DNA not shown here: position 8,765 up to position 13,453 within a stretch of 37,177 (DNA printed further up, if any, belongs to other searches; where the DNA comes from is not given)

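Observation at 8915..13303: Giant fusion: transferrin-receptor/GCPII-like PA+M28 ectodomain that appears to have lost its metal ligands, grafted onto an orphan MacB/FtsX permease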

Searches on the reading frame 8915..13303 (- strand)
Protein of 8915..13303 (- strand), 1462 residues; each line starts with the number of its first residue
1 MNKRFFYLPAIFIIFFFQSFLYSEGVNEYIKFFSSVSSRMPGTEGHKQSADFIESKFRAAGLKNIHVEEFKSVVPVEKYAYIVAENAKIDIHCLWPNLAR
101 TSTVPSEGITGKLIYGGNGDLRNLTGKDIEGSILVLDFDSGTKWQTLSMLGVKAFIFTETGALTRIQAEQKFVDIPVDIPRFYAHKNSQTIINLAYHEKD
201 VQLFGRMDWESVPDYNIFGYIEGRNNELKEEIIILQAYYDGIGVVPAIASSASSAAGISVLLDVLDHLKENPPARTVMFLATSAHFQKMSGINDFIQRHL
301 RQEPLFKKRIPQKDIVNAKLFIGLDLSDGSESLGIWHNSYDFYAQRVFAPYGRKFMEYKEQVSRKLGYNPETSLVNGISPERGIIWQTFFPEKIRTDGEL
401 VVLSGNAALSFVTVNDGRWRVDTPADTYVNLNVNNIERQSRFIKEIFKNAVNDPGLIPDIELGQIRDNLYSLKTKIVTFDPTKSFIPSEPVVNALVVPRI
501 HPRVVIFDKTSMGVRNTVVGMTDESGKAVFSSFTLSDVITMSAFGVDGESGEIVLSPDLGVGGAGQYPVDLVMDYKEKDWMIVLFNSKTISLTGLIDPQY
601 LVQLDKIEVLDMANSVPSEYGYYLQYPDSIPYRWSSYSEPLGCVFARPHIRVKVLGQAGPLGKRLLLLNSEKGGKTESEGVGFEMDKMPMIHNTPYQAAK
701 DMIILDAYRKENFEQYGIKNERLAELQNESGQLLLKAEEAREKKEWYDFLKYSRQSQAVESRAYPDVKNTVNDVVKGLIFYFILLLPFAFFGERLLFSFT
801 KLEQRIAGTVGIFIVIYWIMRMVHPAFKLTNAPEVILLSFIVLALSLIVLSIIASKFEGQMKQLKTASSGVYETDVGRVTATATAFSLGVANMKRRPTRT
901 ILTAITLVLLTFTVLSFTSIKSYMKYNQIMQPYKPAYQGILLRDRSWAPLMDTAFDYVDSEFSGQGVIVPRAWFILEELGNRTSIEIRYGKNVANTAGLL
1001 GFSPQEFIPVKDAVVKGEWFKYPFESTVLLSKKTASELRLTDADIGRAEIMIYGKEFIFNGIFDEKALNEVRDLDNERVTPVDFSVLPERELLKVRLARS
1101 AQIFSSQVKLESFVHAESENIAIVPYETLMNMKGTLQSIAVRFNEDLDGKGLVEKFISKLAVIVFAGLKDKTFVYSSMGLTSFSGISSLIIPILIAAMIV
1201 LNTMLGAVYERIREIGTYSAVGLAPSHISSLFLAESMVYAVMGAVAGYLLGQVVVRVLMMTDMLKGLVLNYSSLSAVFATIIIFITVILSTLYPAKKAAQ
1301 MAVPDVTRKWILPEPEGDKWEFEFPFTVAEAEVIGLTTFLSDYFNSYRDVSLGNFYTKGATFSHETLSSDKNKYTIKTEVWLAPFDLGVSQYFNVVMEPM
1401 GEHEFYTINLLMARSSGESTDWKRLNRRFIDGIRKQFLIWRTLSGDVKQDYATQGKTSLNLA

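Call 7: search_protein_families(library=pfam, proteins=[window:8915-13303:-], max_evalue=1)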
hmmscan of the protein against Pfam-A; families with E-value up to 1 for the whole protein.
window:8915-13303:- (1462 aa): 2 families
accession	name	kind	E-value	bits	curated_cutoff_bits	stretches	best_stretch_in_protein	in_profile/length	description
PF02687.27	FtsX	-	2.7e-13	50.5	25.5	1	1189-1301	4-118/120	FtsX-like permease C-terminal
PF04389.22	Peptidase_M28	-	4.3e-05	23.8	21.3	1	216-330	1-98/193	Peptidase family M28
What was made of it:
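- On Peptidase family M28 (active di-zinc aminopeptidases): Pfam 23.8 bits against a cut-off of 21.3 (call 7).
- On Type VII ABC transporter permease (MacB/FtsX fold): Pfam FtsX 50.5 bits (call 7).
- On Tandem-duplicated FtsX permeases (ADOP, YbbP, BceB type): Pfam finds a single FtsX match (call 7).
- Checked: Pfam finds FtsX at 1189-1301 (50.5 bits) and Peptidase_M28 at 216-330 (23.8 bits against a cut-off of 21.3) (call 7).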

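Call 8: search_protein_families(library=ncbifam, proteins=[window:8915-13303:-], max_evalue=1)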
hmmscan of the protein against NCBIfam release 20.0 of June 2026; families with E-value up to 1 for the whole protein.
window:8915-13303:- (1462 aa): 7 families
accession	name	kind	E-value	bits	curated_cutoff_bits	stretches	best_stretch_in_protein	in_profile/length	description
NF007826.0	PRK10535.1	equivalog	1.5e-08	33.4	966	1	1124-1302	454-640/648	macrolide ABC transporter ATP-binding protein/permease MacB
TIGR03434.1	ADOP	subfamily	2.1e-07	29.5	622.3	1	1193-1303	282-395/803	ADOP family duplicated permease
NF007568.0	PRK10199.1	equivalog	0.00015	21.2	298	1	254-303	144-193/346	aminopeptidase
NF008076.0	PRK10814.1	exception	0.0053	15.8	473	1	1188-1302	272-391/399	lipoprotein-releasing ABC transporter permease subunit LolC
NF008357.0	PRK11146.1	exception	0.018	13.9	439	1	1122-1267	207-352/414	lipoprotein-releasing ABC transporter permease subunit LolE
TIGR02213.1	lolE_release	exception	0.037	12.9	540.35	1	1125-1267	207-349/411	lipoprotein-releasing ABC transporter permease subunit LolE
TIGR02212.1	lolCE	equivalog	0.15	11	362.45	1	1127-1301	209-402/411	lipoprotein-releasing ABC transporter permease subunit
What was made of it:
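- On Tandem-duplicated FtsX permeases (ADOP, YbbP, BceB type): ADOP scores 29.5 bits against a cut-off of 622 (call 8).
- Closest known: ADOP duplicated orphan permeases. Different: The query scores 29.5 bits against an ADOP cut-off of 622 (call 8).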

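Call 10: find_homologous_proteins(query=window:8915-13303:-)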
Query window:8915-13303:- (1462 aa): 299 proteins with E <= 0.001 among 8000 candidates; the best 120 are listed.
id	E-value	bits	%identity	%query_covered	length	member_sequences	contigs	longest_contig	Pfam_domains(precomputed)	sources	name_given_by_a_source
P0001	0.0e+0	3212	98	100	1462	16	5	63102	PF02687.28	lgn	-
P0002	0.0e+0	2648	78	100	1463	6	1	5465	PF02687.28,PF04389.23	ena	-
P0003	0.0e+0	2633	77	100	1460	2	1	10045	PF02687.28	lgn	-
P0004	0.0e+0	2612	76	100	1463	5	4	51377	PF02687.28,PF04389.23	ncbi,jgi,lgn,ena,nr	ncbi:MAG TPA: hypothetical protein PLE69_04550 [bacterium]|nr:hypothetical protein [bacterium]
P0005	0.0e+0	2596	76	100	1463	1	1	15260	PF02687.28,PF04389.23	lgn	-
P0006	0.0e+0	2578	77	100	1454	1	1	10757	PF02687.28,PF04389.23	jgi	-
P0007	0.0e+0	2385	70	99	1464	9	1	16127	PF02687.28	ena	-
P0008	0.0e+0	2358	69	99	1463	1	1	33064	PF02687.28,PF04389.23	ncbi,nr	ncbi:MAG: FtsX-like permease family protein [Candidatus Omnitrophica bacterium]|nr:FtsX-like permeas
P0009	0.0e+0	2346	75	93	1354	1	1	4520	PF02687.28,PF04389.23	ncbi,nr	ncbi:MAG: hypothetical protein NC832_00495, partial [Candidatus Omnitrophica bacterium]|nr:hypotheti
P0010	0.0e+0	2342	68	99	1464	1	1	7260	PF02687.28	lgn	-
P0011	0.0e+0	2336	69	98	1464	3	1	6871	PF02687.28,PF04389.23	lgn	-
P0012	0.0e+0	2314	68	99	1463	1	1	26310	PF02687.28,PF04389.23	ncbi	-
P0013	0.0e+0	2300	76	89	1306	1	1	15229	PF02687.28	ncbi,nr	ncbi:MAG: FtsX-like permease family protein, partial [Candidatus Ratteibacteria bacterium]|nr:FtsX-l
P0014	0.0e+0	2297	67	100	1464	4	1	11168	PF02687.28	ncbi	-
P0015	0.0e+0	2294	67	98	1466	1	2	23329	PF02687.28,PF04389.23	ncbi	-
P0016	0.0e+0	2294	67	100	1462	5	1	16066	PF02687.28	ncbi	-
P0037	0.0e+0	1962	59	100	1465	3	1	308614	PF02687.28,PF04389.23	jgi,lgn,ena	-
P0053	0.0e+0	1433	46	100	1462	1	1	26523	PF02687.28,PF04389.23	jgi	-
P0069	0.0e+0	1301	45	78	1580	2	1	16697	PF02687.28,PF04389.23,PF12704.15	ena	-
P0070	0.0e+0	1301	44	78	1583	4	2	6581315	PF02687.28,PF04389.23,PF12704.15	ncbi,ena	-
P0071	0.0e+0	1301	44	80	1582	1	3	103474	PF02687.28,PF04389.23,PF12704.15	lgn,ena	-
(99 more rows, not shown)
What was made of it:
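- On Type VII ABC transporter permease (MacB/FtsX fold): Pfam MacB_PCD is recorded for many homologues (call 10).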

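Call 12: find_encoding_contigs(protein=P0037, flank=10000, max_places=2)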
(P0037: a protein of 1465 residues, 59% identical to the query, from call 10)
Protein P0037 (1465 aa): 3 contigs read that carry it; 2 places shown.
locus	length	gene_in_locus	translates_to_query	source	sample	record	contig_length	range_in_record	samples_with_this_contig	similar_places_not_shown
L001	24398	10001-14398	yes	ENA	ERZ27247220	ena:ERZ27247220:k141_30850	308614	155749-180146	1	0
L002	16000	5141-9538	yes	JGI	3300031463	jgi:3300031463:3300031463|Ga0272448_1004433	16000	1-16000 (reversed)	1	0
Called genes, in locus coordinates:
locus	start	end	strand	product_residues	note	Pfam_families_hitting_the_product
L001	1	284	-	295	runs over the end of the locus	PF00696:AA_kinase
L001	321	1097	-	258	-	PF13507:GATase_5, PF01965:DJ-1_PfpI (weak), PF00117:GATase (weak), PF07685:GATase_3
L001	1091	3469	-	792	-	PF18072:FGAR-AT_linker, PF00586:AIRS, PF02769:AIRS_C, PF22689:FGAR-AT_PurM_N-like (weak), PF00586:AIRS, PF02769:AIRS_C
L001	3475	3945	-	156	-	PF02700:PurS (weak)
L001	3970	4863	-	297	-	PF01259:SAICAR_synt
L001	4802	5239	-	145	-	PF01242:PTPS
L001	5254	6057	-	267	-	PF01177:Asp_Glu_race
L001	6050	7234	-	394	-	PF07833:Cu_amine_oxidN1 (weak), PF01520:Amidase_3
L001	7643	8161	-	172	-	PF01668:SmpB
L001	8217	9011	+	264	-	PF02091:tRNA-synt_2e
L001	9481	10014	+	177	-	PF00515:TPR_1 (faint), PF07719:TPR_2 (faint), PF13174:TPR_6 (faint), PF13181:TPR_8 (faint), PF13428:TPR_14 (faint), PF13432:TPR_16 (faint), PF14559:TPR_19 (faint), PF11846:Wzy_C_2 (faint), +2 more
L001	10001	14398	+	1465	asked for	PF04389:Peptidase_M28, PF02687:FtsX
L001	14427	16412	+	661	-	-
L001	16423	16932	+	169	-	-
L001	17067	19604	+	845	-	PF14871:GHL6, PF08532:Glyco_hydro_42M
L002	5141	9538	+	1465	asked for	PF04389:Peptidase_M28, PF02687:FtsX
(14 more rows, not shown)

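Call 13: find_encoding_contigs(protein=P0070, flank=10000, max_places=2)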
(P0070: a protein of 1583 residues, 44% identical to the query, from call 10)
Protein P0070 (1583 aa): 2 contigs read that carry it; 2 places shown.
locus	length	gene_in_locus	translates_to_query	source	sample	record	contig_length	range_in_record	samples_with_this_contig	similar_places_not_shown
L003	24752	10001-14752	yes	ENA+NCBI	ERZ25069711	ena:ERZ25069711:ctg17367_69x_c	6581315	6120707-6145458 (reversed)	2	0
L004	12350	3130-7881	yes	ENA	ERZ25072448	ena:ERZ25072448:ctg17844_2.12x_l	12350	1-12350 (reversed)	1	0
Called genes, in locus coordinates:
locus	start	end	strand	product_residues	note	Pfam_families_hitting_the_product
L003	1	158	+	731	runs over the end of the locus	PF01839:FG-GAP (faint), PF13517:FG-GAP_3, PF07593:UnbV_ASPIC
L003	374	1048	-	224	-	PF00932:LTD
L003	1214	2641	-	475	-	PF01225:Mur_ligase, PF08245:Mur_ligase_M, PF02875:Mur_ligase_C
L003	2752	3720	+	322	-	PF00535:Glycos_transf_2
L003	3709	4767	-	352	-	PF00155:Aminotran_1_2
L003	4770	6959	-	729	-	PF13328:HD_4, PF01966:HD, PF04607:RelA_SpoT, PF02824:TGS, PF19296:RelA_AH, PF28438:RelA_RIS, PF01842:ACT (weak), PF13291:ACT_4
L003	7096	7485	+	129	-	PF07009:NusG_II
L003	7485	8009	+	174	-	PF07456:Hpre_diP_synt_I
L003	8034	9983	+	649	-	PF20581:DUF6785, PF20580:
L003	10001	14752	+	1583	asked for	PF04389:Peptidase_M28, PF12704:MacB_PCD (weak), PF02687:FtsX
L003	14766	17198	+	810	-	-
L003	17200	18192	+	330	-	-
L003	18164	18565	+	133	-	PF05402:PqqD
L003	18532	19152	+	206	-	-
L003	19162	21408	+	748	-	PF23139:OB_YrrC, PF14520:HHH_5, PF14490:HHH_RecD2, PF13245:AAA_19, PF13401:AAA_22 (weak), PF13604:AAA_30, PF18335:SH3_13, PF13538:UvrD_C_2, +3 more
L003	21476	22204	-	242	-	PF06283:ThuA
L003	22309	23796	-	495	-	PF01565:FAD_binding_4, PF02913:FAD-oxidase_C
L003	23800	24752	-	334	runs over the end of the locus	PF00291:PALP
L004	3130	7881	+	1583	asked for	PF04389:Peptidase_M28, PF12704:MacB_PCD (weak), PF02687:FtsX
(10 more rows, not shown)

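Call 19: search_protein_families(library=pfam, proteins=[L003:8034-9983:+], max_evalue=0.001)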
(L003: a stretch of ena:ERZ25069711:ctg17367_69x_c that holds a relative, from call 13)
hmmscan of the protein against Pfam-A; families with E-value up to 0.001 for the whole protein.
L003:8034-9983:+ (649 aa): 2 families
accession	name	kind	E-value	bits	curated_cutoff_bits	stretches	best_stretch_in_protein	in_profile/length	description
PF20581.3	DUF6785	-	8.7e-125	417.5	25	1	19-512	4-498/498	Family of unknown function (DUF6785)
PF20580.3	DUF6784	-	3.9e-31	107.6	26.4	1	547-641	1-95/101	Domain of unknown function (DUF6784)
